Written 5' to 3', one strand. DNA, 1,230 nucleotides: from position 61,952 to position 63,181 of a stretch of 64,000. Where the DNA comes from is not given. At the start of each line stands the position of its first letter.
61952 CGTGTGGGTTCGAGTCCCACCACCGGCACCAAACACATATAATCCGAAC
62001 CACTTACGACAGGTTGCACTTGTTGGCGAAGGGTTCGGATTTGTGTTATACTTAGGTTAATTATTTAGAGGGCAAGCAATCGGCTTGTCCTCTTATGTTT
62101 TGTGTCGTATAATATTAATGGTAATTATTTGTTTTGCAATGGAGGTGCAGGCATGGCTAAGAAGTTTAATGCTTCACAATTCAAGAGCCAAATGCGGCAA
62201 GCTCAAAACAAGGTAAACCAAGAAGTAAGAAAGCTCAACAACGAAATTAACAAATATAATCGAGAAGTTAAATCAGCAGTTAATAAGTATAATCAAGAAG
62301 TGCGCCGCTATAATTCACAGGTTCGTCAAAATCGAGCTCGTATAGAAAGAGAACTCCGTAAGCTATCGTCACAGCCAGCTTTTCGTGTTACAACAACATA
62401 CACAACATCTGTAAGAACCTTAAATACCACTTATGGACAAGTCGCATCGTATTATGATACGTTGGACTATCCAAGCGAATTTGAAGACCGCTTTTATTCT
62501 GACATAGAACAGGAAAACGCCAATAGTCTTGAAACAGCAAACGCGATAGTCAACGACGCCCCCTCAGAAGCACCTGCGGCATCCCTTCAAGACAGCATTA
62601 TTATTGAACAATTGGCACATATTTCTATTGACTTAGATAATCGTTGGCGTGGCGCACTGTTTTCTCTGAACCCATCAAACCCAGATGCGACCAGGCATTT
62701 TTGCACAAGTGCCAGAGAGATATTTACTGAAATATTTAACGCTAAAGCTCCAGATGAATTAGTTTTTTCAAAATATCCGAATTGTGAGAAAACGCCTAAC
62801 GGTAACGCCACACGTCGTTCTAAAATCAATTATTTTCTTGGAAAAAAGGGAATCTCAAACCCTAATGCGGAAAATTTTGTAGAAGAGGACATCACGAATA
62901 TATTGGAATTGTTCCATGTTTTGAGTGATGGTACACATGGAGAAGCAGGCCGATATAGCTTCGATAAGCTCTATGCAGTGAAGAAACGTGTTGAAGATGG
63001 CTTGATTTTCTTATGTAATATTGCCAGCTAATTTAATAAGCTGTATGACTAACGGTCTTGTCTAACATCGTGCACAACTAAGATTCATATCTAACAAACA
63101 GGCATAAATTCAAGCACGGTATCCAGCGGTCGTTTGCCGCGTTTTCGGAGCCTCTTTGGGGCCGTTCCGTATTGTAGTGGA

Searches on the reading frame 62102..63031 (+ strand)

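Call 4: search_protein_families(library=pfam, proteins=[window:62102-63031:+], max_evalue=1)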
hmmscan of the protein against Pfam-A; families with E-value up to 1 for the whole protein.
window:62102-63031:+ (309 aa): 32 families (the best 25 are shown)
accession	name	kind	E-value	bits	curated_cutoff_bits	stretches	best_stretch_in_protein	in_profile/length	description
PF18165.6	pP_pnuc_1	-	5.1e-40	136.6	26.3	1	172-302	2-131/133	Predicted pPIWI-associating nuclease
PF04011.17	LemA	-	2e-05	24.9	26.2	1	37-100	78-141/149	LemA family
PF22905.2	Hydro_N_hd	-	0.0081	16.6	27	1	30-113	108-185/195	Hydrolase N-terminal helical domain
PF14362.11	DUF4407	-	0.0097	15.7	31.3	1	26-83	120-173/297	Domain of unknown function (DUF4407)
PF09787.14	Golgin_A5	-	0.025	14.5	31.7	1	25-90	53-121/305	Golgin subfamily A member 5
PF01442.23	Apolipoprotein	-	0.026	14.7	90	1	30-87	56-114/190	Apolipoprotein A1/A4/E domain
PF07464.16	ApoLp-III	-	0.029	14.9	36.3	1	27-90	27-90/146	Apolipophorin-III precursor (apoLp-III)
PF20667.3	Sec10_N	-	0.056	14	27.4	0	32-75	9-52/118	Exocyst complex component Sec10, N-terminal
PF04951.18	Peptidase_M55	-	0.063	13.1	25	1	37-121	158-240/264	D-aminopeptidase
PF18175.6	HU-CCDC81_bac_2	-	0.068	13.5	35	0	26-53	10-37/70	CCDC81-like prokaryotic HU domain 2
PF11594.13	Med28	-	0.077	13.9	29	1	18-72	50-100/102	Mediator complex subunit 28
PF07352.17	Phage_Mu_Gam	-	0.097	13.1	28.3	1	48-115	10-81/149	Bacteriophage Mu Gam like protein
PF13863.11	DUF4200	-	0.11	13.2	29.7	1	19-91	17-88/119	Domain of unknown function (DUF4200)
PF09537.16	DUF2383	-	0.11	13.1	30.8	1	18-69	23-73/111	Domain of unknown function (DUF2383)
PF07926.17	TPR_MLP1_2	-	0.11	12.9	36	1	27-82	58-113/129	TPR/MLP1/MLP2-like protein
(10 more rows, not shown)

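Call 5: search_protein_families(library=padloc, proteins=[window:62102-63031:+], max_evalue=1)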
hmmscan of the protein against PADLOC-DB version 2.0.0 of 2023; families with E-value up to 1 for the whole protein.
window:62102-63031:+ (309 aa): 18 families
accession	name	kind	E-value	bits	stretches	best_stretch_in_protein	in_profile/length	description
PDLC02413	Aga_Nuclease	-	1.6e-08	32.2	2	190-285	25-122/267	-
PDLC05036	PDC-S54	-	0.00038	18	1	23-99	140-217/410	-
PDLC03842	LeoB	-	0.0022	14.9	1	25-91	261-328/568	-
PDLC00601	ZorA1|ZorA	-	0.0022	14.7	1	23-174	363-508/699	MotA/ExbB/TolQ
PDLC02729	PbeC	-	0.0027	14.3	1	32-89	219-275/668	PbeC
PDLC00551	JetC2|JetC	-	0.0035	13.2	1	21-147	777-902/1365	DUF3584 domain; MukB-like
PDLC00252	LmuB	-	0.005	13.7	1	34-102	368-436/554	AAA ATPase domain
PDLC00638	ZorA2|ZorA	-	0.0054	13.6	1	24-152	368-490/545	MotA/ExbB/TolQ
PDLC00550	JetC2|JetC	-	0.0056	12.4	1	23-151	777-900/1355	DUF3584 domain; MukB-like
PDLC02739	PbeC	-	0.0064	13.2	1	27-92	215-278/644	PbeC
PDLC00640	ZorA2|ZorA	-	0.0064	13.2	1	23-87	433-497/590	MotA/ExbB/TolQ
PDLC03839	LeoA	-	0.0094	13.1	1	27-80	300-391/559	-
PDLC00553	JetC2|JetC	-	0.015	11.1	1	23-119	907-1002/1361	DUF3584 domain; MukB-like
PDLC02781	SspC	-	0.015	11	1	196-233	889-926/1104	SspC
PDLC03859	LmuB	-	0.11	9.6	1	26-91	346-403/611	-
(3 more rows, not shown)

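Call 7: search_protein_families(library=ncbifam, proteins=[window:62102-63031:+], max_evalue=1)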
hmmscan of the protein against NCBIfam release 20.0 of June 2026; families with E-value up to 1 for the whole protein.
window:62102-63031:+ (309 aa): 28 families (the best 25 are shown)
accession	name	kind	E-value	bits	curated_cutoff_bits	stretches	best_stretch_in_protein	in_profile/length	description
TIGR04527.1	mycoplas_twoTM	subfamily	0.0022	17.7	125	1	15-152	29-165/248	MG_279/MG_280 family protein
TIGR01843.1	type_I_hlyD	subfamily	0.0073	15.3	208.65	1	24-91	200-267/422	HlyD family type I secretion periplasmic adaptor subunit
NF033885.1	conj_TraP_IncI1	equivalog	0.015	15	135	1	24-95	73-147/217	conjugal transfer protein TraP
NF041922.1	DLP_LeoA_gen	subfamily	0.023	13.7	325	1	21-96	262-337/532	LeoA/HP0731 family dynamin-like GTPase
TIGR03319.1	RNase_Y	equivalog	0.025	13.1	454.35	1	26-91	37-102/514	ribonuclease Y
NF045487.1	ASRP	equivalog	0.027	13.1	300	1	30-90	380-443/593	archaea-specific SMC-related protein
TIGR02977.1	phageshock_pspA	equivalog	0.033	13.9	242.95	1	20-110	93-181/219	phage shock protein PspA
NF008121.0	PRK10869.1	equivalog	0.033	12.7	418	1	25-154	240-369/553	DNA repair protein RecN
TIGR01069.2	mutS2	equivalog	0.038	12.3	400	1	24-91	532-599/790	endonuclease MutS2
NF002150.0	PRK00982.1-4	subfamily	0.055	13.7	66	1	124-151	46-73/80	acyl carrier protein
NF045976.1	MAG1360_fam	equivalog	0.061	11.3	200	1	22-99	393-470/777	MAG1360 family OppF-related protein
NF009640.0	PRK13169.1-1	equivalog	0.062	13.8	134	1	33-115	8-89/105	DNA replication initiation control protein YabA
NF033542.1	transpos_IS110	equivalog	0.062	12.4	140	1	26-92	150-218/343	IS110 family RNA-guided transposase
TIGR03930.1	WXG100_ESAT6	subfamily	0.077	13.2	44.85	1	30-69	48-87/90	WXG100 family type VII secretion target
NF033914.0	antiphage_ZorA_1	subfamily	0.087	11.1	190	1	25-80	420-476/619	anti-phage ZorAB system protein ZorA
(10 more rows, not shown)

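Call 8: search_protein_families(library=phrogs, proteins=[window:62102-63031:+], max_evalue=1)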
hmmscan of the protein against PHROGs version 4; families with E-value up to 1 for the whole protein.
window:62102-63031:+ (309 aa): 25 families
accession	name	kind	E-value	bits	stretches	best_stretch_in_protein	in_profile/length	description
phrog_21066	-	unknown function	3.4e-05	24.8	1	32-89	105-158/228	-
phrog_4619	-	unknown function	0.0003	20.9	1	30-90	108-164/556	-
phrog_4949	-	unknown function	0.014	15.6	1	17-115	218-317/447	-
phrog_18343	-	unknown function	0.038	15.2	1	29-151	3-132/138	-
phrog_1535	-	tail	0.058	12.5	1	19-93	58-126/1152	tail length tape measure protein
phrog_4211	-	tail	0.074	11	1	23-88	518-582/2625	tail length tape measure protein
phrog_3590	-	unknown function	0.088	13.2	1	25-164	145-268/481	-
phrog_36376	-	unknown function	0.099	13.7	1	180-213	42-75/112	-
phrog_10739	-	tail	0.12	13.7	1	31-80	47-95/125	tail length tape measure protein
phrog_11022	-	unknown function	0.15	13.2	1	20-75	89-141/227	-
phrog_34078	-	unknown function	0.18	13.3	1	2-44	17-59/90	-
phrog_34720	-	other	0.18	12.9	1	35-84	55-103/120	transglycosylase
phrog_25488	-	unknown function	0.18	12.5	1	27-84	61-118/197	-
phrog_2990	-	unknown function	0.19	13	1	30-97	44-107/133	-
phrog_4704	-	tail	0.25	10.9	1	25-85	109-172/625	tail length tape measure protein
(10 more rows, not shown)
